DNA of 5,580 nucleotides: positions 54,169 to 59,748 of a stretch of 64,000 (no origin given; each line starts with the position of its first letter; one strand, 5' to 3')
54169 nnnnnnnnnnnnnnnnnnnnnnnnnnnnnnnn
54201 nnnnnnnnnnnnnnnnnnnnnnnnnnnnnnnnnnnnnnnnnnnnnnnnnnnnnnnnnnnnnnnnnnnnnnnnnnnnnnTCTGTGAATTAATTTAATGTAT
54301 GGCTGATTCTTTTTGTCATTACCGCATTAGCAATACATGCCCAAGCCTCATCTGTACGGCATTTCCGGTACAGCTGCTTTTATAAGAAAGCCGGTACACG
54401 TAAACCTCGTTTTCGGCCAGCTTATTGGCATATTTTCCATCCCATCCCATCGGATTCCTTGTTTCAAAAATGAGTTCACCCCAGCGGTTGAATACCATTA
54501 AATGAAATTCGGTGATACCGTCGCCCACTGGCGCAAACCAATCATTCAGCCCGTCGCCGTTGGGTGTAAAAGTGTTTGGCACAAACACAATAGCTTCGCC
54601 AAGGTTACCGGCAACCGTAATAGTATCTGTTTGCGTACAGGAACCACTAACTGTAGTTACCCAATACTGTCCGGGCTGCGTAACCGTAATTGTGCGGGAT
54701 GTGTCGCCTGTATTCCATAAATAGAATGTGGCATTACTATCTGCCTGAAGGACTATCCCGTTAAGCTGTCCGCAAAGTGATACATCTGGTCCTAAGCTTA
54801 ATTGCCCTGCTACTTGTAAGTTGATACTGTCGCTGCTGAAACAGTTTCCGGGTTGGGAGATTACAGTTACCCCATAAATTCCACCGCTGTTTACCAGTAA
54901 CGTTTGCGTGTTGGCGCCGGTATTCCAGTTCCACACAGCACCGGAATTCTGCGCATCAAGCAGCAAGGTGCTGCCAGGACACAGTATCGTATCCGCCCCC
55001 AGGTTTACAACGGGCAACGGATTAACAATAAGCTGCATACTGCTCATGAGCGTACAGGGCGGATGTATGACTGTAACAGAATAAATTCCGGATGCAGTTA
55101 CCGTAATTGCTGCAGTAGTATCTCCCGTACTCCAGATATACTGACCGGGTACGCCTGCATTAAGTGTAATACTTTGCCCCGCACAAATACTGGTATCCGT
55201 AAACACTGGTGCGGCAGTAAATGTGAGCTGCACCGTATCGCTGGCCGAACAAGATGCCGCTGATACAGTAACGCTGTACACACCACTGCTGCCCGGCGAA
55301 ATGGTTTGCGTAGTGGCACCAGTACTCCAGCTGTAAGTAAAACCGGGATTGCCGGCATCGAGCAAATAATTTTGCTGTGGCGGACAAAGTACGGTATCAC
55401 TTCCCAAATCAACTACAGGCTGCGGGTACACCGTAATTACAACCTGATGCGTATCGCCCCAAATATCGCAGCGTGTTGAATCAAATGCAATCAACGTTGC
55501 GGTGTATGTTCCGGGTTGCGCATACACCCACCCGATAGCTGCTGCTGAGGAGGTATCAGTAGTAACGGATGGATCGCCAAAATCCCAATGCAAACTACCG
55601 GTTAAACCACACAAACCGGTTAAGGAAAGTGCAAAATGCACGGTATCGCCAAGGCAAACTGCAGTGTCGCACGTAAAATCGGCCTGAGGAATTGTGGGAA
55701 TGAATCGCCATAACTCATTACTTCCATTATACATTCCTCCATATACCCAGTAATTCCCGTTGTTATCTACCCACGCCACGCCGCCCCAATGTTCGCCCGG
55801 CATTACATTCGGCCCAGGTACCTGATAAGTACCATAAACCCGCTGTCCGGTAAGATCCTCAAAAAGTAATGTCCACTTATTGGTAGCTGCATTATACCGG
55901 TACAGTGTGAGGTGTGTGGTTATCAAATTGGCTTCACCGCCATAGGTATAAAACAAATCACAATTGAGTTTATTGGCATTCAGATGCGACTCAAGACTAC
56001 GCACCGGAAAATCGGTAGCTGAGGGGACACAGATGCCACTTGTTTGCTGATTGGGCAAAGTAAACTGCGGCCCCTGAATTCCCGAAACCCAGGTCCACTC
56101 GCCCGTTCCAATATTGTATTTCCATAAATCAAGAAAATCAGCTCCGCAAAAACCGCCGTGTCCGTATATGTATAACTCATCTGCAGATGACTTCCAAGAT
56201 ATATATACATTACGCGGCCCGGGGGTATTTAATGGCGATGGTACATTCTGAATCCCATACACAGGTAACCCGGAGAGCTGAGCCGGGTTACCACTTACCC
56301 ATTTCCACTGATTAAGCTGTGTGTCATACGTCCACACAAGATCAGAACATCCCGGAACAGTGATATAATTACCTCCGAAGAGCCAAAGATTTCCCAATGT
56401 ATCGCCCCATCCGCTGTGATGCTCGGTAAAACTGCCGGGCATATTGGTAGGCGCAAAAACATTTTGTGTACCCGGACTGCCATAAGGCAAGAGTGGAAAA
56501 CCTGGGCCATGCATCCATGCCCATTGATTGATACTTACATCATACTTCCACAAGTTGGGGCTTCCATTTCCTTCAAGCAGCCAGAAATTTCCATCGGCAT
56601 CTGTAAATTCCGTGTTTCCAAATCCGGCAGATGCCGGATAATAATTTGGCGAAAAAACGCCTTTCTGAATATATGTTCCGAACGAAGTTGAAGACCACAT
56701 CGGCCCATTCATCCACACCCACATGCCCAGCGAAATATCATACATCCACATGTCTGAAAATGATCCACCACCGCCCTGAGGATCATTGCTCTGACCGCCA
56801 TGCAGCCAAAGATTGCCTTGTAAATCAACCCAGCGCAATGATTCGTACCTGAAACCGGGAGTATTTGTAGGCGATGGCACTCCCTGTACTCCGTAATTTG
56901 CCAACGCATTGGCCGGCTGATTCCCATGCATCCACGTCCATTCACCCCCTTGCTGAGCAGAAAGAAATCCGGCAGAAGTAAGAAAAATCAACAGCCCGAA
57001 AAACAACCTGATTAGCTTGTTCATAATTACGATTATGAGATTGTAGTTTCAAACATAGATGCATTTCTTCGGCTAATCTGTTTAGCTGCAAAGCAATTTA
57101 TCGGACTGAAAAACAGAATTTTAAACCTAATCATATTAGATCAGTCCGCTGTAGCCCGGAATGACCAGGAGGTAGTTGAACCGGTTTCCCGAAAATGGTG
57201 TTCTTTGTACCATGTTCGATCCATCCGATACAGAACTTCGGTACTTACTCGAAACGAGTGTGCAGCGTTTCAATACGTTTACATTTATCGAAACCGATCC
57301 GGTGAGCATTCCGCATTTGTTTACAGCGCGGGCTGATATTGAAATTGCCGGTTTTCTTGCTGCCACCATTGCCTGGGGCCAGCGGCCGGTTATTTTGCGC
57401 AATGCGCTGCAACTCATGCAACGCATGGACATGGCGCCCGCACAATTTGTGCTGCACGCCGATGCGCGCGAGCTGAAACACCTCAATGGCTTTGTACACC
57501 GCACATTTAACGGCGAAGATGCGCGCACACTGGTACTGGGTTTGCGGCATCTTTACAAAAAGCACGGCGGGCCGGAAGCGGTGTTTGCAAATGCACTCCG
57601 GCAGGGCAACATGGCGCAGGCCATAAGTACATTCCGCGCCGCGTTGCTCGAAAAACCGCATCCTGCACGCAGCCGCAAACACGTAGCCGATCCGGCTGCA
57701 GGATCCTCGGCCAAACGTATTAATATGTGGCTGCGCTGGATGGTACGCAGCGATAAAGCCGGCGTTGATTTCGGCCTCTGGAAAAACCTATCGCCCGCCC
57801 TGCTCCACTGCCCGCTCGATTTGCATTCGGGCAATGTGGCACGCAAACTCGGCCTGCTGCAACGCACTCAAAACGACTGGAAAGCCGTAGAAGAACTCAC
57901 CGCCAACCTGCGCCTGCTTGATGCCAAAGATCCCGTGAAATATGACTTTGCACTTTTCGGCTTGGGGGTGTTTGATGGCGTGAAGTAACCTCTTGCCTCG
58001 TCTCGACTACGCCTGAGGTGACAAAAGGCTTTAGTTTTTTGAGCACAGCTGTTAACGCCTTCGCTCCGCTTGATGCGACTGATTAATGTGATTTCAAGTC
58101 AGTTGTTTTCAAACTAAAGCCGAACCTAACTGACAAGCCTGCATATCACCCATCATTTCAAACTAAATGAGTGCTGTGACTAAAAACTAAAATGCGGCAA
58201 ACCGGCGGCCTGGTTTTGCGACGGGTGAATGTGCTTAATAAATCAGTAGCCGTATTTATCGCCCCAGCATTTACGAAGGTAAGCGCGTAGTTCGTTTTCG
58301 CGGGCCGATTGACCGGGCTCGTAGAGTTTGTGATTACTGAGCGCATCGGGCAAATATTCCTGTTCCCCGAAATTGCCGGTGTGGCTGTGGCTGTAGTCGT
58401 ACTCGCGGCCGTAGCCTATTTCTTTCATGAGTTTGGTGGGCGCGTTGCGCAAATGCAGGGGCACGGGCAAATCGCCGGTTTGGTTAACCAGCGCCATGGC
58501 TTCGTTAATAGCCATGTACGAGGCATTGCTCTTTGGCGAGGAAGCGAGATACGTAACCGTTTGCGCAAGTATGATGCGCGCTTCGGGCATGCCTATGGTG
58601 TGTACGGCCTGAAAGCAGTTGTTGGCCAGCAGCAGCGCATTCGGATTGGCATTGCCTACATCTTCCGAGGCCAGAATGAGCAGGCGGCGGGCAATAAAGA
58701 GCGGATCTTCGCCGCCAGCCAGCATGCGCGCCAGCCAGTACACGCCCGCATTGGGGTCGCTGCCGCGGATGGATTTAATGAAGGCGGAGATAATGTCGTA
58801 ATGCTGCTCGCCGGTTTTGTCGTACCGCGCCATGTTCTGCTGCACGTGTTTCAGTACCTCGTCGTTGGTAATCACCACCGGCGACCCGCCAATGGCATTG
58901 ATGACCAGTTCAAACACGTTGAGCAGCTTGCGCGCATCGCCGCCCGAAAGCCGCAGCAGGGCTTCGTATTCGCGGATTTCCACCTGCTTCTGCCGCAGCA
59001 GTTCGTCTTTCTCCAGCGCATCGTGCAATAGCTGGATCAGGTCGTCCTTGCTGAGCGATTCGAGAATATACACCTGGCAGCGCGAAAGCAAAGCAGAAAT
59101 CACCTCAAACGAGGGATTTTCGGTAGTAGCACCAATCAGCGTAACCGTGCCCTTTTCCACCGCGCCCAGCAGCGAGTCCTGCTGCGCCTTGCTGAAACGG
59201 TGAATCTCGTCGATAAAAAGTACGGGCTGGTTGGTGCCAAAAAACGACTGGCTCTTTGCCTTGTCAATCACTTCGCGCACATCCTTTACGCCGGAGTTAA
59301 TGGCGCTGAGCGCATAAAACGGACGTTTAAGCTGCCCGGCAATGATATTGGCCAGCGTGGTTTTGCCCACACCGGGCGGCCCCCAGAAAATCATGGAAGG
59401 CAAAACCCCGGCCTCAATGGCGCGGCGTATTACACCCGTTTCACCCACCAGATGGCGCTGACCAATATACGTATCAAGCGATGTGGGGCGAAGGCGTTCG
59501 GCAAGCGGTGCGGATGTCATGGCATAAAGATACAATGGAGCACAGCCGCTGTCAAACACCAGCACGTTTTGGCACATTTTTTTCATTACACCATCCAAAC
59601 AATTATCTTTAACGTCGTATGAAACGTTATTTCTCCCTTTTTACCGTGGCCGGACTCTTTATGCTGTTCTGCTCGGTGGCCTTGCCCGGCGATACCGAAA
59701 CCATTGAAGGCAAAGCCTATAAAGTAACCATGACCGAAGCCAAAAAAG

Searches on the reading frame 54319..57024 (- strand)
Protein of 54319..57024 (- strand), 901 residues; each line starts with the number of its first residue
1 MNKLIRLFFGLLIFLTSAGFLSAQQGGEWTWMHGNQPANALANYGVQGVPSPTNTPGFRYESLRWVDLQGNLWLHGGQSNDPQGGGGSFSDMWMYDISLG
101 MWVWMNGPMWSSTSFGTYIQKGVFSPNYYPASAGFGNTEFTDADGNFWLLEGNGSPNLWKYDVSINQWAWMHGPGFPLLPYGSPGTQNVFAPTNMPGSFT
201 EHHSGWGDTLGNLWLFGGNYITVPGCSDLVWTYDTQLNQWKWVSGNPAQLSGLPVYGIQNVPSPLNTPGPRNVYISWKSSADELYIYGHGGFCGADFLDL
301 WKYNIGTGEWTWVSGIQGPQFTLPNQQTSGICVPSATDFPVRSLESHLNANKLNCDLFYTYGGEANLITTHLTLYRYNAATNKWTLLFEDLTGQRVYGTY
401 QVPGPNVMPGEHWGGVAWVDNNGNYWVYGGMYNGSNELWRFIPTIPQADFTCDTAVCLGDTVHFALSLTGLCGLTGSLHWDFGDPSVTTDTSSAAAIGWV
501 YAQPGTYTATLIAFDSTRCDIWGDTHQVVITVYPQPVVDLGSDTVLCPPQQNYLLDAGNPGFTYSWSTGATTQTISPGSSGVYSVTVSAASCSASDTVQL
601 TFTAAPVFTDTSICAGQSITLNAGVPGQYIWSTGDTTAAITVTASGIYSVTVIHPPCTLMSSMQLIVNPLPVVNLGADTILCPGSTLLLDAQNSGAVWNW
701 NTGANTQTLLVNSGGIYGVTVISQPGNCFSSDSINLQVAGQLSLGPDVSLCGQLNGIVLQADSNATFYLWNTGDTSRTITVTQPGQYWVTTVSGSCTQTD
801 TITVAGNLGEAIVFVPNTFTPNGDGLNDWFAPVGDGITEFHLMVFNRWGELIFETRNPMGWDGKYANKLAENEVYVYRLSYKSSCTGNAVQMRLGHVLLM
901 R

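Call 5: search_protein_families(library=pfam, proteins=[window:54319-57024:-], max_evalue=0.01)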
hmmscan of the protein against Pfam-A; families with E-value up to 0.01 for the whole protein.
window:54319-57024:- (901 aa): 7 families
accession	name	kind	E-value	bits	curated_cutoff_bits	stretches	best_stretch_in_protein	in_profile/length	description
PF13585.12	CHU_C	-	5.9e-13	49.2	27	1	814-883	2-74/86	CHU_C Type IX secretion signal domain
PF18911.6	PKD_4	-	1.3e-10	41.6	27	1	446-521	4-76/85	PKD domain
PF13415.12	Kelch_3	-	1.6e-06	28.6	22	0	70-102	1-30/48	Galactose oxidase, central domain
PF13418.12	Kelch_4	-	1e-05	25.8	21.6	1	70-102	13-41/49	Galactose oxidase, central domain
PF00801.26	PKD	-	1.3e-05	25.6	23.5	1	453-516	8-68/80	PKD domain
PF24981.1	Beta-prop_ATRN-LZTR1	-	1.6e-05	24.8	50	1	213-400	1-149/289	Attractin/LZTR1 beta-propeller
PF13964.12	Kelch_6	-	0.00028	21.2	25.3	0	282-319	11-49/50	Kelch motif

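Call 6: search_protein_families(library=ncbifam, proteins=[window:54319-57024:-], max_evalue=0.01)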
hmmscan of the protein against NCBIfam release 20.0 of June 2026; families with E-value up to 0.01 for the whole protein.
window:54319-57024:- (901 aa): 1 family
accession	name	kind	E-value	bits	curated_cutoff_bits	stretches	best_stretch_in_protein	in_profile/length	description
TIGR04131.1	Bac_Flav_CTERM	domain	2.3e-12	46.9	35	1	815-900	3-84/85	T9SS type B sorting domain-containing protein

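Call 73: predict_structure(alignment_id=A3)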
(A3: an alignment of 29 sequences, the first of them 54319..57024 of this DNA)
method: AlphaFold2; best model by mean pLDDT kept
length: 901 residues; sequences in the alignment: 29
mean_pLDDT: 79.7   pTM: 0.52
mean pLDDT of the five models: 79.7, 79.4, 78.8, 78.7, 78.7
residues with pLDDT >= 90: 116; 70-90: 647; 50-70: 110; < 50: 28
segments of 3 or more residues with pLDDT < 50: 17-24, 82-84, 468-474, 517-521
pLDDT, mean of each block of 10 residues (from residue 1): 69 55 60 72 88 86 88 87 64 93 88 76 89 80 91 84 93 75 86 84 84 85 73 93 81 83 88 80 81 71 91 81 56 70 64 73 60 79 77 78 78 81 83 76 64 82 67 61 82 79 86 59 70 83 71 76 84 81 84 84 74 81 83 85 85 79 82 81 83 84 87 86 79 83 81 82 81 88 89 80 81 82 79 79 88 86 83 89 76 86 74
secondary structure, 60 per line:
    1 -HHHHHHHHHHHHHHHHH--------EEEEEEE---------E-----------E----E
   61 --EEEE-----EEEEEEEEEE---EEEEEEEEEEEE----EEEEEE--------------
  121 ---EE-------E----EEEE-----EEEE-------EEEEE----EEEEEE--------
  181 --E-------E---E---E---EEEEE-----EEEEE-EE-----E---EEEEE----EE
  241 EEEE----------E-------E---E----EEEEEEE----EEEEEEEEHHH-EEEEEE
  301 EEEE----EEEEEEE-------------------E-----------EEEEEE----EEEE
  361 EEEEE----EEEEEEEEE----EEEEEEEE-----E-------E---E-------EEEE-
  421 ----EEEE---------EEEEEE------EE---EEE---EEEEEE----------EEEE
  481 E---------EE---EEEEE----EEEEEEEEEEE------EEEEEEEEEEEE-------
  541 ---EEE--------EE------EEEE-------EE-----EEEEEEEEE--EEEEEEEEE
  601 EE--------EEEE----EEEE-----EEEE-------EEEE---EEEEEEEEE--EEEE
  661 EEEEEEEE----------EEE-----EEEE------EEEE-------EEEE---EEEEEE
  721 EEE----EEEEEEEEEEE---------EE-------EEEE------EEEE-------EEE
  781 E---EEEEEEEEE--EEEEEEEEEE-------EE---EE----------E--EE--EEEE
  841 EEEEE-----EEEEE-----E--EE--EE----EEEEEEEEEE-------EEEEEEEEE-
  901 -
elements in order (helices of 4 or more, strands of 3 or more residues): H2-18 E27-33 E63-66 E72-81 E85-96 E101-106 E138-141 E147-150 E158-162 E167-172 E203-207 E213-217 E230-234 E239-244 E272-278 E283-290 E295-304 E309-315 E347-352 E357-365 E370-378 E383-390 E416-419 E425-428 E438-443 E455-457 E461-466 E477-481 E496-500 E505-515 E522-533 E544-546 E563-566 E581-589 E592-602 E611-614 E619-622 E628-631 E639-642 E646-654 E657-668 E679-681 E687-690 E697-700 E708-711 E715-723 E728-738 E757-760 E767-770 E778-781 E785-793 E796-805 E837-845 E851-855 E874-883 E891-899

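Call 75: fold_search(model_id=the predicted structure, library=pdb)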
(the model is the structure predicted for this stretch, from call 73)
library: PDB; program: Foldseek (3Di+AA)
matches with E <= 10: 1705; with E <= 0.001: 374
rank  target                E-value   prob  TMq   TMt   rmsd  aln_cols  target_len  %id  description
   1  9flp_A                2.3e-21  1.00  0.15  0.15  51.6       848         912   15  CryoEM structure of the neck (1403-2314) in the grappling hook protein A (GhpA) in the bacterium Aureispira sp. CCB-QB (released 2024-10-16)
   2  9fly_A                3.0e-19  1.00  0.16  0.17  65.1      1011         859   14  CryoEM structure of the base (4151-5009) in the grappling hook protein A (GhpA) in the bacterium Aureispira sp. CCB-QB (released 2024-10-16)
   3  9flw_A                1.0e-16  1.00  0.15  0.24  34.2       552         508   18  CryoEM structure of the fragment-6 (3571-4078) in the grappling hook protein A (GhpA) in the bacterium Aureispira sp.  (released 2024-10-16)
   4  9ba4_A                1.9e-14  1.00  0.11  0.10  37.3       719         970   12  Full-length cross-linked Contactin 2 (CNTN2) (released 2024-07-17)
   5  8k53_A                2.5e-14  1.00  0.11  0.12  35.9       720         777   12  Structure of the Dimeric Human CNTN2 Ig 1-6-FNIII 1-2 Domain in an Asymmetric State (released 2023-12-06)
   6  9flv_A                3.2e-14  1.00  0.14  0.27  25.1       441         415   19  CryoEM structure of the fragment-5 (2393-2807) in the grappling hook protein A (GhpA) in the bacterium Aureispira sp.  (released 2024-10-16)
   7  6iaa_A                7.0e-14  1.00  0.15  0.16  41.1       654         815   12  hRobo2 ectodomain (released 2019-03-13)
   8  3dmk_A                1.3e-13  1.00  0.15  0.16  49.3       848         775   11  Crystal structure of Down Syndrome Cell Adhesion Molecule (DSCAM) isoform 1.30.30, N-terminal eight Ig domains (released 2008-10-07)
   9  7ok5_A                2.6e-13  1.00  0.13  0.19  41.0       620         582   11  Crystal structure of mouse neurofascin 155 immunoglobulin domains (released 2022-12-14)
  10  7ol2_A                3.3e-13  1.00  0.14  0.19  34.8       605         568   13  Crystal structure of mouse contactin 1 immunoglobulin domains (released 2022-12-14)
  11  9fls_A                4.5e-13  1.00  0.14  0.29  19.3       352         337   22  CryoEM structure of the fragment-3 (2061-2397) in the grappling hook protein A (GhpA) in the bacterium Aureispira sp.  (released 2024-10-16)
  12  8k53_B                4.7e-13  1.00  0.11  0.15  35.5       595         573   12  Structure of the Dimeric Human CNTN2 Ig 1-6-FNIII 1-2 Domain in an Asymmetric State (released 2023-12-06)
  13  7ol4_D                9.8e-13  1.00  0.13  0.18  42.0       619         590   10  Mouse contactin-1 neurofascin-155 immunoglobulin domains adhesion complex (released 2022-12-14)
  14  7ok5_B                1.1e-12  1.00  0.14  0.19  40.6       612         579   10  Crystal structure of mouse neurofascin 155 immunoglobulin domains (released 2022-12-14)
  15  7ol4_A                2.4e-12  1.00  0.14  0.20  33.9       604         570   12  Mouse contactin-1 neurofascin-155 immunoglobulin domains adhesion complex (released 2022-12-14)
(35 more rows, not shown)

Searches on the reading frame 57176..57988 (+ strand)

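Call 13: search_protein_families(library=pfam, proteins=[window:57176-57988:+], max_evalue=1)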
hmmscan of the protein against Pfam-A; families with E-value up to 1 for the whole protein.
window:57176-57988:+ (270 aa): 2 families
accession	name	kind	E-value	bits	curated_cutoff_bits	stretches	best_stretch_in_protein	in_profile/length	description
PF09674.15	DUF2400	-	1.5e-79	267.6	25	1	41-265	1-224/225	Protein of unknown function (DUF2400)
PF17461.7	DUF5423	-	0.14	11.4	25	1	43-95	84-132/348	Family of unknown function (DUF5423)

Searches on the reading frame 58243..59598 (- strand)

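Call 13: search_protein_families(library=pfam, proteins=[window:58243-59598:-], max_evalue=1)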
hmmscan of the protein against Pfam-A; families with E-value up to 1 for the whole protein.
window:58243-59598:- (451 aa): 36 families (the best 25 are shown)
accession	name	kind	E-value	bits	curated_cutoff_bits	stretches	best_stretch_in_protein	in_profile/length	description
PF12002.13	MgsA_C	-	8.3e-70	234.5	27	1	279-444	1-166/167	MgsA AAA+ ATPase C terminal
PF16193.11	AAA_assoc_2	-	8.7e-23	80.8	34.3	1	208-278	7-81/81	AAA C-terminal domain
PF00004.35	AAA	-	1e-20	75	21.2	1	69-178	1-127/131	ATPase family associated with various cellular activities (AAA)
PF05496.18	RuvB_N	-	6e-15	55.8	27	1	36-155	1-116/159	Holliday junction DNA helicase RuvB P-loop domain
PF00158.32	Sigma54_activat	-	4.9e-07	30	20.2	1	119-188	89-159/168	Sigma-54 interaction domain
PF13191.12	AAA_16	-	3.7e-06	28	32.6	1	61-94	19-53/167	AAA ATPase domain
PF07728.20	AAA_5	-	7e-06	26.5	22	1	69-159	2-102/139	AAA domain (dynein-related subfamily)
PF20720.3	nSTAND3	-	7.2e-06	26.2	27.2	1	70-120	21-70/155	Novel STAND NTPase 3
PF01078.27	Mg_chelatase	-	1.6e-05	24.9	20.3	2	68-90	24-46/207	Magnesium chelatase, subunit ChlI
PF13401.12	AAA_22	-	3.2e-05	24.7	27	1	69-110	8-53/130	AAA domain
PF13173.12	AAA_14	-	4e-05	24.1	27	1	70-183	6-124/129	AAA domain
PF14532.12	Sigma54_activ_2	-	0.00027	21.6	25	1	72-159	27-108/138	Sigma-54 interaction domain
PF00910.28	RNA_helicase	-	0.00066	20.6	21.5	1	70-144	2-72/105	RNA helicase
PF07726.17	AAA_3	-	0.00085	19.6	27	1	71-164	4-104/131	ATPase family associated with various cellular activities (AAA)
PF13177.12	DNA_pol3_delta2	-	0.0018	18.7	27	1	103-181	82-159/161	DNA polymerase III, delta subunit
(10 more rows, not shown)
